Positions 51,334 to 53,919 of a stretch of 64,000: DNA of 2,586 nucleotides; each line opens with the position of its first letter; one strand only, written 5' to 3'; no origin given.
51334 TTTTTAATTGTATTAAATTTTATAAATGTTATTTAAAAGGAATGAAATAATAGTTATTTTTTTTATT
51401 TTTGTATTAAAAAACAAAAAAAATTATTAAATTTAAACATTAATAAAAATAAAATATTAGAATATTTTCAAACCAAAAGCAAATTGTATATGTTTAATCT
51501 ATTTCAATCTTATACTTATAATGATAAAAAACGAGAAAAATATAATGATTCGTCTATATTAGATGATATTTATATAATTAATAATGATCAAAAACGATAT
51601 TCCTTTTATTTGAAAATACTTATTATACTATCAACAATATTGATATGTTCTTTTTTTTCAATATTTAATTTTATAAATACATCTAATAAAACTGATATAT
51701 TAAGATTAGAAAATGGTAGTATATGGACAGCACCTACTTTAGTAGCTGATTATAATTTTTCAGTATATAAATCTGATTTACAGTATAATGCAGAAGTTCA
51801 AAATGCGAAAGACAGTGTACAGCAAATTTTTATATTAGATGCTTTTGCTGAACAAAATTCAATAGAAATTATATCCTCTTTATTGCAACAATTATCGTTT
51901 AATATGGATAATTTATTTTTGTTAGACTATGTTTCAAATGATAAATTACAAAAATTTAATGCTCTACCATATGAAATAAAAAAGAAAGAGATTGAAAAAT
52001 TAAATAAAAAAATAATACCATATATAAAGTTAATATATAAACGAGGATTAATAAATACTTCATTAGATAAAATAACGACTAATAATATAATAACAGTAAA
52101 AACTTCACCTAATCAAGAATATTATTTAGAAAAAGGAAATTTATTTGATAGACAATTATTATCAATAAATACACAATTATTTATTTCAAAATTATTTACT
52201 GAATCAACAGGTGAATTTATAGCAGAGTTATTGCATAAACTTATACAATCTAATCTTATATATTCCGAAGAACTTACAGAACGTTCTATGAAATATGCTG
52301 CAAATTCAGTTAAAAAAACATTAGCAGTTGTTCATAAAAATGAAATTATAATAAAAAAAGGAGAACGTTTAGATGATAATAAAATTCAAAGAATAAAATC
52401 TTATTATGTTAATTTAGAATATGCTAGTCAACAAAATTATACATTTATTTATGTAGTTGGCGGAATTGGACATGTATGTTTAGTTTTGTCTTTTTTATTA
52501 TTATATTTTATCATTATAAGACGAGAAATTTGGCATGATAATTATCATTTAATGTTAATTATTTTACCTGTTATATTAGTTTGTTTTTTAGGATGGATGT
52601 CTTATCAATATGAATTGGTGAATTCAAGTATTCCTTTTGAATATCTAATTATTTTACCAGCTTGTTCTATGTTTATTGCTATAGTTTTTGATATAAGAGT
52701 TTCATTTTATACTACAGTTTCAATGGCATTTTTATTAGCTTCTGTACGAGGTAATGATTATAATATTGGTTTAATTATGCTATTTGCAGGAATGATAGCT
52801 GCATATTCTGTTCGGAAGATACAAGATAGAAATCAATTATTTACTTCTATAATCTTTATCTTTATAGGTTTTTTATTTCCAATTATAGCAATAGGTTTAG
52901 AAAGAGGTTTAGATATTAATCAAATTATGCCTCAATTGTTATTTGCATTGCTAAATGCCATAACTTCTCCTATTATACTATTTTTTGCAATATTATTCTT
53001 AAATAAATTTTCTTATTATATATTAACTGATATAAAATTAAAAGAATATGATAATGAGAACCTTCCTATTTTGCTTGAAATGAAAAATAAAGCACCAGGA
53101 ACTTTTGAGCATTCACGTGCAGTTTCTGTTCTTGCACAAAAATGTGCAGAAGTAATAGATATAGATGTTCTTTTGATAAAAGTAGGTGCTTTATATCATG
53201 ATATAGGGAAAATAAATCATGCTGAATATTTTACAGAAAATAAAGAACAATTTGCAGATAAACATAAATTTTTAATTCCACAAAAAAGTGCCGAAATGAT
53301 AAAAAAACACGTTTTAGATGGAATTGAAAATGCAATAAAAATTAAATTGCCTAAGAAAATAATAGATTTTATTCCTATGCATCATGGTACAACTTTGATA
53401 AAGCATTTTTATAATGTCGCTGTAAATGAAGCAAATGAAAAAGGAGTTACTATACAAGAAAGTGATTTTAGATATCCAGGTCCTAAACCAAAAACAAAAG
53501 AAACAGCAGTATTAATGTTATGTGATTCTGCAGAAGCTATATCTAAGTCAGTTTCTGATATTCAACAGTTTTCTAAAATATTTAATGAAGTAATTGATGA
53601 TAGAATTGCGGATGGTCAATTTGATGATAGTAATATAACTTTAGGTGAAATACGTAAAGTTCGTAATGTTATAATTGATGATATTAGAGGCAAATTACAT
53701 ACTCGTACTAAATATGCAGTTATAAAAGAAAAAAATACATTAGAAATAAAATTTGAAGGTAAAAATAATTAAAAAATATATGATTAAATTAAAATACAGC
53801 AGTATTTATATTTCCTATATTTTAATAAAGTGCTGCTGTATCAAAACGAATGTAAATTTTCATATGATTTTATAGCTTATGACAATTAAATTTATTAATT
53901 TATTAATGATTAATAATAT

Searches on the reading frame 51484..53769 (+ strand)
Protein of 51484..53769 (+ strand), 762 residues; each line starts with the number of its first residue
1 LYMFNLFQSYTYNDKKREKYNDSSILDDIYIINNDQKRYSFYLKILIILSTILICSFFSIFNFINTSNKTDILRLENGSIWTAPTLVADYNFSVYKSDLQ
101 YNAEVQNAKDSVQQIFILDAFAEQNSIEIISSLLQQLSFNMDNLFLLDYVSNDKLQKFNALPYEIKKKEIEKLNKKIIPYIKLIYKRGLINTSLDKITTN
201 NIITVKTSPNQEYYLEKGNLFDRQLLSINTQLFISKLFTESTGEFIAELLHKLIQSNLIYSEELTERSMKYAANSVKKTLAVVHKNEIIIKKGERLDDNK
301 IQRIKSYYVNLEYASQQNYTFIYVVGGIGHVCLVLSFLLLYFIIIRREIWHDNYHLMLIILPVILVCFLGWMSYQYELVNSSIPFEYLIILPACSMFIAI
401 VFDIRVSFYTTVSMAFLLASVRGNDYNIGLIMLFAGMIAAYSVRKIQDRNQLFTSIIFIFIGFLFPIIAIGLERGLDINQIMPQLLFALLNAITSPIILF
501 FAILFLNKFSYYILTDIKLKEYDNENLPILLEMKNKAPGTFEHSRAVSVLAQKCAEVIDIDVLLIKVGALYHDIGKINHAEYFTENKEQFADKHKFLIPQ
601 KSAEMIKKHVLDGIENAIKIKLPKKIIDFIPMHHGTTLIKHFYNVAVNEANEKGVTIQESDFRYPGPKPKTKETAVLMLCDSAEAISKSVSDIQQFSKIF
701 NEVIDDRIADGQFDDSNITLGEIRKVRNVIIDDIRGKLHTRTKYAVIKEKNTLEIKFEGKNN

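Call 56: search_protein_families(library=pfam, proteins=[window:51484-53769:+], max_evalue=0.0001)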
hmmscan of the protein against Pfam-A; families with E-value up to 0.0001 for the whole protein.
window:51484-53769:+ (762 aa): 3 families
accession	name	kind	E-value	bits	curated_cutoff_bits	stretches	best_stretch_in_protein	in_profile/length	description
PF07698.17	7TM-7TMR_HD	-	1.1e-19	71.6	29.4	1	324-503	4-179/190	7TM receptor with intracellular HD hydrolase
PF07697.16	7TMR-HDED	-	9.5e-15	55.6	27.6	1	85-308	9-221/224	7TM-HD extracellular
PF01966.28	HD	-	2.8e-13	50.6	22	1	540-685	1-115/116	HD domain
